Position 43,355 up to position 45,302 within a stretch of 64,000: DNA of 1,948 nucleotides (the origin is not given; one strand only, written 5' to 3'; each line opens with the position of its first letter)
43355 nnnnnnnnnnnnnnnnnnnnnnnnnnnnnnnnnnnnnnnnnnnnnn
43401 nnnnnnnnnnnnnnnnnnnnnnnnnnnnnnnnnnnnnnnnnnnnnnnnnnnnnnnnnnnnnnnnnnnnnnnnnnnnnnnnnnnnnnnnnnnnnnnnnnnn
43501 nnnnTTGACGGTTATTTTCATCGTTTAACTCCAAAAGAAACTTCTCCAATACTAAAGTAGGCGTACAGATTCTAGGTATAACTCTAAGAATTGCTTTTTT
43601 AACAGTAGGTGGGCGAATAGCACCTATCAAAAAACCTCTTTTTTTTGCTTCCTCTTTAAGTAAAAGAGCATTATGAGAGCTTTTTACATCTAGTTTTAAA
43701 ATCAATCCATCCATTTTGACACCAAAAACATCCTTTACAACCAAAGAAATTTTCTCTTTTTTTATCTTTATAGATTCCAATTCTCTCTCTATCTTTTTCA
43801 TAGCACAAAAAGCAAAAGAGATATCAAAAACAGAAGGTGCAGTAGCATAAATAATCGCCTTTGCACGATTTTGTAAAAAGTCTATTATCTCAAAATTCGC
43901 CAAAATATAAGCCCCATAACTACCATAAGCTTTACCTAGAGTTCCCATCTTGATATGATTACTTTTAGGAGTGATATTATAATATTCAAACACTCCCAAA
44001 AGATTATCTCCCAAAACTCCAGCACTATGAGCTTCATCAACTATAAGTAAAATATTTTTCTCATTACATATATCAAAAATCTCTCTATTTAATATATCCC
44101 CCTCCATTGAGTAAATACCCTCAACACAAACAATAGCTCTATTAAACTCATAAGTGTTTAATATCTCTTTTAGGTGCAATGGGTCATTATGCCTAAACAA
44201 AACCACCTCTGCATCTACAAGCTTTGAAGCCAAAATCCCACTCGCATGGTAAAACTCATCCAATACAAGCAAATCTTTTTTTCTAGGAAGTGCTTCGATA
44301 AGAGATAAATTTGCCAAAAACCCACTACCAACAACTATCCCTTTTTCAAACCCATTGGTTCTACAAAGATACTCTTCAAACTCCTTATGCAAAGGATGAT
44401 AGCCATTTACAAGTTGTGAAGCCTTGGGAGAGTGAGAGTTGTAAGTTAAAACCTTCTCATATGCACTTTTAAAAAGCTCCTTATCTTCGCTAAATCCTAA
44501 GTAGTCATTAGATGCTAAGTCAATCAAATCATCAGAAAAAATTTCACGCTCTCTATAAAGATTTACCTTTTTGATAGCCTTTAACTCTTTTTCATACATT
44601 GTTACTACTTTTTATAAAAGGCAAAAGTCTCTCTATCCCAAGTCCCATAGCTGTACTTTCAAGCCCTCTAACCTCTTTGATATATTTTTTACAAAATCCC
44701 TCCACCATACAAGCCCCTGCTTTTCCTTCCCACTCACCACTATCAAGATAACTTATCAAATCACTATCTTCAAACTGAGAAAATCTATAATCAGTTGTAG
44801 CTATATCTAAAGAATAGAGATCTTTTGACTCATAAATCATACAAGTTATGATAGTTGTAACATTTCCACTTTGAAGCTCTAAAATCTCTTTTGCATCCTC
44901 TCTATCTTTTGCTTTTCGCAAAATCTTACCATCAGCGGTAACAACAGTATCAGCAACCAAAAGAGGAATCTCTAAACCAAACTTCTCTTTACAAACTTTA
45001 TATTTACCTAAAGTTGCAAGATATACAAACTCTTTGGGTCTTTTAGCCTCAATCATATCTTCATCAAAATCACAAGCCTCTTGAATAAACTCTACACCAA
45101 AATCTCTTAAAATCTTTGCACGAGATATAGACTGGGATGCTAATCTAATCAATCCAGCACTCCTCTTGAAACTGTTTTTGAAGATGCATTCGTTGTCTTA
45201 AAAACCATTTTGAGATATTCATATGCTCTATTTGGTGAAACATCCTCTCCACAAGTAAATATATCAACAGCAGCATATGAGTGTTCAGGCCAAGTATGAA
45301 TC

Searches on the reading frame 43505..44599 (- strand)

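Call 22: search_protein_families(library=pfam, proteins=[window:43505-44599:-], max_evalue=0.001)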
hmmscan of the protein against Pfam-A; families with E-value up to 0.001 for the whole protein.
window:43505-44599:- (365 aa): 2 families
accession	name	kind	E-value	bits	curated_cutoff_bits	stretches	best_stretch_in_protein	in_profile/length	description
PF00155.27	Aminotran_1_2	-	2.2e-31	109.8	19.7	1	24-254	2-252/361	Aminotransferase class I and II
PF01053.26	Cys_Met_Meta_PP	-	2.8e-06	26.6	27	1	69-197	52-182/381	Cys/Met metabolism PLP-dependent enzyme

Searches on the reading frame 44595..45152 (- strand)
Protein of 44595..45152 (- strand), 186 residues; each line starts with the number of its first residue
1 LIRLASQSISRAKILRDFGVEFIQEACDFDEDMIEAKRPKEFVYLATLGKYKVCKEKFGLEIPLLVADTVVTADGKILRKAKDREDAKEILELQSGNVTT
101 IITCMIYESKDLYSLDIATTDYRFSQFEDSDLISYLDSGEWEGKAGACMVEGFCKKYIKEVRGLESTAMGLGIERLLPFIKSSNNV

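Call 22: search_protein_families(library=pfam, proteins=[window:44595-45152:-], max_evalue=0.001)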
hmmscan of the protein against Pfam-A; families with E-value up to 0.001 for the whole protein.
window:44595-45152:- (186 aa): 1 family
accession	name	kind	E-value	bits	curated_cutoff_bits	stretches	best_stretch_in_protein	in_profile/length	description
PF02545.19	Maf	-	6.6e-30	104.6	27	1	2-181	2-185/187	Maf-like protein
